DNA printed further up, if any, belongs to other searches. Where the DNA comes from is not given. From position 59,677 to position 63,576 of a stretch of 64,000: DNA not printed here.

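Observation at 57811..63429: Kinase-STAND-TPR protein whose C-terminus is two tandem family-5 solute-binding-protein modules, apparently cytoplasmic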

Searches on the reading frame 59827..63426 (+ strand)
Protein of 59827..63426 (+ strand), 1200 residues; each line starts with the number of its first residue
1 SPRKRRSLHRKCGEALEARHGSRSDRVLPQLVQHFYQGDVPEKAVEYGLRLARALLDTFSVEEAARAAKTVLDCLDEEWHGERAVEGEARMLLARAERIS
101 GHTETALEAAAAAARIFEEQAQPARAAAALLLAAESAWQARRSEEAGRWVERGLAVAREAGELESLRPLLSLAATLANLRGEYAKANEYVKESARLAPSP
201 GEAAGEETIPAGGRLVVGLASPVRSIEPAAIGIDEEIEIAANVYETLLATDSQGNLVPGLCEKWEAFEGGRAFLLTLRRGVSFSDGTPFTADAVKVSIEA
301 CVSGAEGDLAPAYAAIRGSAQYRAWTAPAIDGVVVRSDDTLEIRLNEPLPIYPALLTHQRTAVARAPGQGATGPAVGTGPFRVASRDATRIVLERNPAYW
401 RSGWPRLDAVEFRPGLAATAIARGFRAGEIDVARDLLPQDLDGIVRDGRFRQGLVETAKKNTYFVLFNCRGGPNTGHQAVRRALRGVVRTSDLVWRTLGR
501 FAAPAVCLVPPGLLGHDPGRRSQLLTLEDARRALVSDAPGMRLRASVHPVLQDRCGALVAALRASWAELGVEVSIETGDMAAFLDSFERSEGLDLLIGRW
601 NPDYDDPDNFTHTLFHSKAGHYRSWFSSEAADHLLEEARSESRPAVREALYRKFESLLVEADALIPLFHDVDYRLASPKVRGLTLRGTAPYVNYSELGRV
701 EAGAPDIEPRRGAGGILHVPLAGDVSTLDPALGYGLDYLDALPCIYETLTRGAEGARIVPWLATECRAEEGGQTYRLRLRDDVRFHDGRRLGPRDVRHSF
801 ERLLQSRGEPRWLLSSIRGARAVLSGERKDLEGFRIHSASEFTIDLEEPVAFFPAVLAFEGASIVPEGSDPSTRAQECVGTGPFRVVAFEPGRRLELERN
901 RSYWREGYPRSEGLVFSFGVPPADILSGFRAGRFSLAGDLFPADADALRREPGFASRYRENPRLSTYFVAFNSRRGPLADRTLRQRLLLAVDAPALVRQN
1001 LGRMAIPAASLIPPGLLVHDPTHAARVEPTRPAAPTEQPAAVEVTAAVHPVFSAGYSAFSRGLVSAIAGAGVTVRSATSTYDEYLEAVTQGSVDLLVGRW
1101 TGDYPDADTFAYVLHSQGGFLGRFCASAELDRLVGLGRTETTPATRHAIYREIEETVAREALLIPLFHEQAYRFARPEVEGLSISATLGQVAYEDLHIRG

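Call 26: find_related_loci(query=A2, collection=genome_contigs, flank=8000)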
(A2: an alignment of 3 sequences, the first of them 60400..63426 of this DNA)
Query A2 (1009 aa) in genome_contigs; peptide patterns used: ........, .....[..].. (x = any residue, [..] = any of these).
162 stretches matched a pattern; 130 encode a relative of the query (tblastn E <= 1e-3); the best 80 are kept; 77 distinct loci.
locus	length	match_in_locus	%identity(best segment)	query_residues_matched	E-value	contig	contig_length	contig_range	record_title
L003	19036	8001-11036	80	1-1009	0e+0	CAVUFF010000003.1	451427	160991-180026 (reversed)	MAG: uncultured Acidobacteriota bacterium isolate MFD04944.bin.3.170 genome assembly, contig: contig_31070, whole genome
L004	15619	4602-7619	62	1-1005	0e+0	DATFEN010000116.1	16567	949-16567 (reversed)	MAG TPA_asm: Vicinamibacteria bacterium isolate SMAG_U8608 k141_1849056, whole genome shotgun sequence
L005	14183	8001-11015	60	1-1009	0e+0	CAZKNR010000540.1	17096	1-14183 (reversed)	MAG TPA_asm: uncultured Acidobacteriota bacterium isolate binchicken_co165_16 genome assembly, contig: k141_2223664, who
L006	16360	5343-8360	60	1-1005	0e+0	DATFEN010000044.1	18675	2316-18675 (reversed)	MAG TPA_asm: Vicinamibacteria bacterium isolate SMAG_U8608 k141_1409352, whole genome shotgun sequence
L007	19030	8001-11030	58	1-1009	0e+0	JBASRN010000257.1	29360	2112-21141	MAG: Blastocatellia bacterium isolate MFD13521_ilm_asm_bin1 k127_338460, whole genome shotgun sequence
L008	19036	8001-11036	57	1-1007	0e+0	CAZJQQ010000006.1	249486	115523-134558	MAG TPA_asm: uncultured Clostridia bacterium isolate SRP119689_co1_191 genome assembly, contig: NODE_19_length_249486_co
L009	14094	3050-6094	57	1-1009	0e+0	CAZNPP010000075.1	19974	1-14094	MAG TPA_asm: uncultured Chloracidobacterium sp. isolate SRP217488_co1_154 genome assembly, contig: NODE_1604_length_1997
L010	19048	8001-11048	56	1-1009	0e+0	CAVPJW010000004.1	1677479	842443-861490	MAG: uncultured Acidobacteriota bacterium isolate MFD10007.bin.1.176 genome assembly, contig: contig_23715, whole genome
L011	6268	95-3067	59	18-1009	0e+0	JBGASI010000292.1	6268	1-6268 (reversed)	MAG: Vicinamibacteria bacterium isolate MAG_AAO_AS.80 AAOAS-80_scaffold_24415, whole genome shotgun sequence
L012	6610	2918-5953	56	1-1007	0e+0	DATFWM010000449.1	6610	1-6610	MAG TPA_asm: Blastocatellia bacterium isolate SMAG_U9490 k141_4760934, whole genome shotgun sequence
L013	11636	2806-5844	56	1-1007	0e+0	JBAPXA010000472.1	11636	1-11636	MAG: Pyrinomonadaceae bacterium isolate MFD00507_ilm_asm_bin12 k127_673662, whole genome shotgun sequence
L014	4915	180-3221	56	1-1009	0e+0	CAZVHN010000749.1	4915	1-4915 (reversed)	MAG TPA_asm: uncultured Chloracidobacterium sp. isolate binchicken_co165_162 genome assembly, contig: k141_2356015, whol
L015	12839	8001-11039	54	1-1009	0e+0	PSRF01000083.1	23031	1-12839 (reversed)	MAG: Blastocatellia bacterium isolate subdivision4 Amazon FNV 2010 3 1 contig_75_18138153_length_23031_multi_3_in_2_out_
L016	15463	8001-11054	55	1-1009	0e+0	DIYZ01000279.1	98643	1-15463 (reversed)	MAG TPA_asm: Chloracidobacterium sp. UBA6041 UBA6041_contig_610, whole genome shotgun sequence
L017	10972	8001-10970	57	1-1005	0e+0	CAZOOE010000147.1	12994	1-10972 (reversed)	MAG TPA_asm: uncultured Clostridia bacterium isolate SRP273308_co1_75 genome assembly, contig: NODE_5969_length_12994_co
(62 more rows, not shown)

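Call 35: search_protein_representatives(protein=window:59827-63426:+)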
Query: 1200 residues. Proteins with E-value up to 0.001 (for the whole library): 44631; up to 1e-10: 16262; up to 1e-30: 799. The best 150 are listed.
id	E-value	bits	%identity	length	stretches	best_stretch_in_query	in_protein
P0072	0.0e+00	1963.0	74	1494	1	1-1200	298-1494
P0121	0.0e+00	1333.6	54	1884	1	2-1200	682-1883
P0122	0.0e+00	1134.1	55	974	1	232-1200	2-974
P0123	0.0e+00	1126.7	49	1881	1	2-1198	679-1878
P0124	0.0e+00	1118.3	47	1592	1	3-1199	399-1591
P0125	0.0e+00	1110.6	46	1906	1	3-1200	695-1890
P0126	0.0e+00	1072.2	48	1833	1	3-1196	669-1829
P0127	0.0e+00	1067.3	50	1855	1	4-1200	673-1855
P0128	0.0e+00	1062.0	50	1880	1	3-1196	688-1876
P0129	0.0e+00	1048.2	46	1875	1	3-1200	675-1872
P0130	0.0e+00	1044.7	47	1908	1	3-1198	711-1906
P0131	0.0e+00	1036.6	46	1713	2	2-1196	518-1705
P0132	0.0e+00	1023.7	44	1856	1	2-1198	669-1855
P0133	0.0e+00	1021.3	48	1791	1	4-1197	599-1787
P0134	0.0e+00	1014.8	47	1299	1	3-1197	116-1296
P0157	1.9e-262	890.4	40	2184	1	2-1198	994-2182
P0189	5.4e-195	667.1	47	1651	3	292-867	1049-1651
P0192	9.8e-191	652.9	46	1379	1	3-702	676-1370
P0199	6.6e-172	590.6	47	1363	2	714-1199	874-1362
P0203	9.0e-165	566.9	47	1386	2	714-1199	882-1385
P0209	7.6e-158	544.0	47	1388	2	702-1198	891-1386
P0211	3.5e-153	528.6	46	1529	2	718-1198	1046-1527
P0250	1.3e-111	390.9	39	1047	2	713-1196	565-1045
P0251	7.3e-111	388.4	32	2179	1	4-1179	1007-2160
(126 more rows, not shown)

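Call 39: predict_structure(alignment_id=A1)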
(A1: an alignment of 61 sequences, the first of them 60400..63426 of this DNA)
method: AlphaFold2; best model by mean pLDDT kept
length: 1009 residues; sequences in the alignment: 61
mean_pLDDT: 82.6   pTM: 0.58
mean pLDDT of the five models: 82.6, 80.6, 78.4, 77.0, 74.8
residues with pLDDT >= 90: 409; 70-90: 444; 50-70: 87; < 50: 69
segments of 3 or more residues with pLDDT < 50: 1-15, 511-523, 562-566, 833-846, 989-1009
pLDDT, mean of each block of 10 residues (from residue 1): 28 50 91 89 91 92 81 92 95 94 96 85 95 94 97 94 93 77 88 92 92 88 91 90 81 68 72 94 91 89 70 84 74 81 69 92 84 90 90 90 93 87 92 94 93 87 93 90 85 79 83 35 69 87 79 87 54 86 92 90 95 84 89 89 95 91 84 88 77 89 88 66 86 83 76 71 63 86 90 90 84 78 66 42 52 91 85 89 87 89 91 77 87 92 88 81 90 87 65 44 44
secondary structure, 60 per line:
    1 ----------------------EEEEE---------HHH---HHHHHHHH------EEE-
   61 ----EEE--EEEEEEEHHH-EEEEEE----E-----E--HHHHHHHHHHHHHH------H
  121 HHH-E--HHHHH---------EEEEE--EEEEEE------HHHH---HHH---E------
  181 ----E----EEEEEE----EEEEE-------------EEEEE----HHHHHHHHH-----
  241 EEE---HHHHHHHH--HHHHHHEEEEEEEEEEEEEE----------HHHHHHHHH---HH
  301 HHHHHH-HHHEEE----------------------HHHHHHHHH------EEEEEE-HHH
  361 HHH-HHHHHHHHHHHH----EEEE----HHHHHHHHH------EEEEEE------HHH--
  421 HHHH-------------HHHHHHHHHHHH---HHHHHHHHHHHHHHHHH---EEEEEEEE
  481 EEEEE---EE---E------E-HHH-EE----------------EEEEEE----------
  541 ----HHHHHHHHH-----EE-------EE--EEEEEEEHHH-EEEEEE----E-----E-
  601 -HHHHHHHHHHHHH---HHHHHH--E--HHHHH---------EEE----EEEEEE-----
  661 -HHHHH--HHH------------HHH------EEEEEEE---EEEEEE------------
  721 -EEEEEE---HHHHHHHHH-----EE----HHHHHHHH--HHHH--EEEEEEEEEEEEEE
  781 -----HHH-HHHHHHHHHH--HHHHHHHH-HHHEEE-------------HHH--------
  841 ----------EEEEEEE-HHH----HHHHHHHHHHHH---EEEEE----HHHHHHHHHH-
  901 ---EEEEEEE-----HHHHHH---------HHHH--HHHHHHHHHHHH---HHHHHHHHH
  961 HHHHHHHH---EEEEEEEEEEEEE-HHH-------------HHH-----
elements in order (helices of 4 or more, strands of 3 or more residues): E23-27 H43-50 E57-59 E65-67 E70-76 E81-86 H100-113 H120-123 H128-132 E142-146 E149-154 H161-164 E190-195 E200-204 E218-222 H227-235 E241-243 H247-254 H257-262 E263-276 H287-295 H299-306 E311-313 H336-344 E351-356 H358-363 H365-376 E381-384 H389-397 E404-409 H421-424 H438-449 H453-469 E473-485 E525-530 H545-553 E572-578 E583-588 H602-614 H618-623 H629-633 E643-645 E650-655 H662-666 E693-699 E703-708 E722-727 H731-739 H751-758 H761-764 E767-780 H790-799 H802-809 E814-816 E851-857 H866-877 E881-885 H890-899 E904-910 H916-921 H931-934 H937-948 H952-968 E972-984

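Call 42: search_protein_families(library=padloc, proteins=[P0157, P0251], max_evalue=0.001)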
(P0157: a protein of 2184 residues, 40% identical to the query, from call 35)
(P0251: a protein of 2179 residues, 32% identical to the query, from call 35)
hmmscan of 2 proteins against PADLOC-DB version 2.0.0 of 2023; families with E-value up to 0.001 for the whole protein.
P0157 (2184 aa): 36 families (the best 25 are shown)
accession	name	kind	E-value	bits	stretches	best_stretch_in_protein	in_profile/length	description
PDLC04061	PD-T4-6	-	3.9e-82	275.4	1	327-606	10-295/510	-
PDLC04042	PD-T4-6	-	1.4e-75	252.7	1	333-598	9-277/292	-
PDLC04053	PD-T4-6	-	5e-72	241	1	334-597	10-275/311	-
PDLC04060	PD-T4-6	-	8.9e-70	233.9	1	329-595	4-271/486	-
PDLC04054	PD-T4-6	-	1.9e-65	219.6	1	335-595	12-275/347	-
PDLC04138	mad6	-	3.8e-64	215.7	1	303-599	21-319/659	mads_6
PDLC04043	PD-T4-6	-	2.4e-63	212.8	1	329-606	11-291/452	-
PDLC04052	PD-T4-6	-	1.3e-60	204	1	330-596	6-275/496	-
PDLC04039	PD-T4-6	-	2.9e-59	199.3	1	327-597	9-279/458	-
PDLC04057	PD-T4-6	-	4.8e-59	198.5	1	331-597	6-274/443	-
PDLC04047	PD-T4-6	-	3.2e-58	195.3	1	333-598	10-277/327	-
PDLC04040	PD-T4-6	-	1.1e-57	194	1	341-593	2-265/547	-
PDLC01088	C3a189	-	8.3e-55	184.7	1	341-592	5-260/840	kinase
PDLC04041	PD-T4-6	-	4.5e-51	172.5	1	334-594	29-294/443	-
PDLC04048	PD-T4-6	-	9.1e-51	171.3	1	333-595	10-274/354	-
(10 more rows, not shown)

P0251 (2179 aa): 32 families (the best 25 are shown)
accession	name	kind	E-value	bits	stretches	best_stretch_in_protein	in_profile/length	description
PDLC04053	PD-T4-6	-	5.8e-21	73.2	1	450-633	93-283/311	-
PDLC04042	PD-T4-6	-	3.4e-20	70.9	1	449-624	92-275/292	-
PDLC03856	LmuA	-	1e-19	69.1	1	8-288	6-245/433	-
PDLC04047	PD-T4-6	-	3.1e-19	67.2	1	452-623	97-274/327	-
PDLC04043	PD-T4-6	-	1.8e-18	64.9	1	450-634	99-290/452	-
PDLC04138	mad6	-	2.7e-18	64.2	1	470-611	158-304/659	mads_6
PDLC04061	PD-T4-6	-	1.3e-17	62.6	1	468-633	123-295/510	-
PDLC04060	PD-T4-6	-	1.9e-16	58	1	464-620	107-268/486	-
PDLC04054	PD-T4-6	-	1.4e-15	55.6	1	457-628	103-280/347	-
PDLC04039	PD-T4-6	-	5.9e-15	53.2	1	456-623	105-277/458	-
PDLC01088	C3a189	-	2.4e-14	50.8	1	450-618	81-258/840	kinase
PDLC03920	MkoA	-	5.1e-14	49.5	1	469-619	126-275/1112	-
PDLC04041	PD-T4-6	-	6.8e-14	49.9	1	355-628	17-300/443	-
PDLC04052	PD-T4-6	-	7.1e-14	49.9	1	450-617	97-272/496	-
PDLC04057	PD-T4-6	-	7.9e-14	49.5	1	457-624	100-273/443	-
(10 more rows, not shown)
